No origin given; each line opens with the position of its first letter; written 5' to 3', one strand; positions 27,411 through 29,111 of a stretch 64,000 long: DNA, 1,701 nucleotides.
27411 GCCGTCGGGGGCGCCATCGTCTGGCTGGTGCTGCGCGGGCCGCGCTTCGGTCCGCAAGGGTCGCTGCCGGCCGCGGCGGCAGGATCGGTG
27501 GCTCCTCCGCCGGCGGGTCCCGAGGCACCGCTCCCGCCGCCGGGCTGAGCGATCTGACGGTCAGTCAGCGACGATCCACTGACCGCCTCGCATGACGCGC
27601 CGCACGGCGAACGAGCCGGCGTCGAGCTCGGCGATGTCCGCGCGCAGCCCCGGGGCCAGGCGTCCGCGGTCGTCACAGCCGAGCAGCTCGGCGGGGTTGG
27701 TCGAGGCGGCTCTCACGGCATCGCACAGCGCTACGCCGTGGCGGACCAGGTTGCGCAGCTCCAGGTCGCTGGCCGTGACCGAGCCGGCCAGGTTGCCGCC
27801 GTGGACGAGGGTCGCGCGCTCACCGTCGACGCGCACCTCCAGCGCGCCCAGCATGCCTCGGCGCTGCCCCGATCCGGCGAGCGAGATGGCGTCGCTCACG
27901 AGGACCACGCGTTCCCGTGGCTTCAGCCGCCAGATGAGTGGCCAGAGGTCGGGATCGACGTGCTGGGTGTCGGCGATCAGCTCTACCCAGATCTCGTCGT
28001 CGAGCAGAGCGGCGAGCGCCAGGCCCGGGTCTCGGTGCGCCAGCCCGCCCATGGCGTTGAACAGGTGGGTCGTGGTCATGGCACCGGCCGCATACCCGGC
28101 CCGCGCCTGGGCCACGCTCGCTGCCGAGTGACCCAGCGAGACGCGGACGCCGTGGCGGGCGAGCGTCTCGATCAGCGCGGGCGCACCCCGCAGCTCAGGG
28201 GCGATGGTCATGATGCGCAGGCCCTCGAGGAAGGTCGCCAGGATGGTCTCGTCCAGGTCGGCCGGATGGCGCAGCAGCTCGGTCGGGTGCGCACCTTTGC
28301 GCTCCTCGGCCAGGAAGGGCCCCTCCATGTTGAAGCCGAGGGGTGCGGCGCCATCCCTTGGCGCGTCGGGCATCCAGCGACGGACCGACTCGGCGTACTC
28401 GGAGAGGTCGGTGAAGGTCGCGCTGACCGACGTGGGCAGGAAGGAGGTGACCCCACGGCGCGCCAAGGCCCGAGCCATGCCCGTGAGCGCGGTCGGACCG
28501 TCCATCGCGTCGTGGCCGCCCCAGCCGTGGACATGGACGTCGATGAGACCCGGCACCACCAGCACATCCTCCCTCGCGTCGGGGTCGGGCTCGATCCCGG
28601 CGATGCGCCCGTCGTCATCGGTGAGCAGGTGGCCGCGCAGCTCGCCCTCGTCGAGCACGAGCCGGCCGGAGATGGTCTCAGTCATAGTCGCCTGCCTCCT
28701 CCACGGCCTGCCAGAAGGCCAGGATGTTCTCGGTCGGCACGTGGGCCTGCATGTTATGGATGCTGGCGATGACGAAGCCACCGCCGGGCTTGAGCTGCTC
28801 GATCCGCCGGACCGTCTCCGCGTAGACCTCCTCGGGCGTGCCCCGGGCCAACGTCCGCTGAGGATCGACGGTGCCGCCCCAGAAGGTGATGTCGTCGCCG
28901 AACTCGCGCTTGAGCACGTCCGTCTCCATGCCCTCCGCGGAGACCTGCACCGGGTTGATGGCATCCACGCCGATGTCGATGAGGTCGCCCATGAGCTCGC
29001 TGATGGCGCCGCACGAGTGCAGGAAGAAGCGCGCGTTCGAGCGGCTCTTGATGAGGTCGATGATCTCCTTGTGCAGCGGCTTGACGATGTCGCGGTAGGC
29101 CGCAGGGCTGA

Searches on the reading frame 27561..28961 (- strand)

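Call 48: search_protein_families(library=pfam, proteins=[window:27561-28961:-], max_evalue=0.001)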
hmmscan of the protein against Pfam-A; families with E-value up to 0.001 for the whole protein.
window:27561-28961:- (466 aa): 2 families
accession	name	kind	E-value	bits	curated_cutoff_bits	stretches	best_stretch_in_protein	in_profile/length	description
PF01979.26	Amidohydro_1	-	1.4e-21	77.5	25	1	134-462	1-344/345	Amidohydrolase family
PF07969.17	Amidohydro_3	-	1e-08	35.6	29.7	1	410-453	407-451/472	Amidohydrolase family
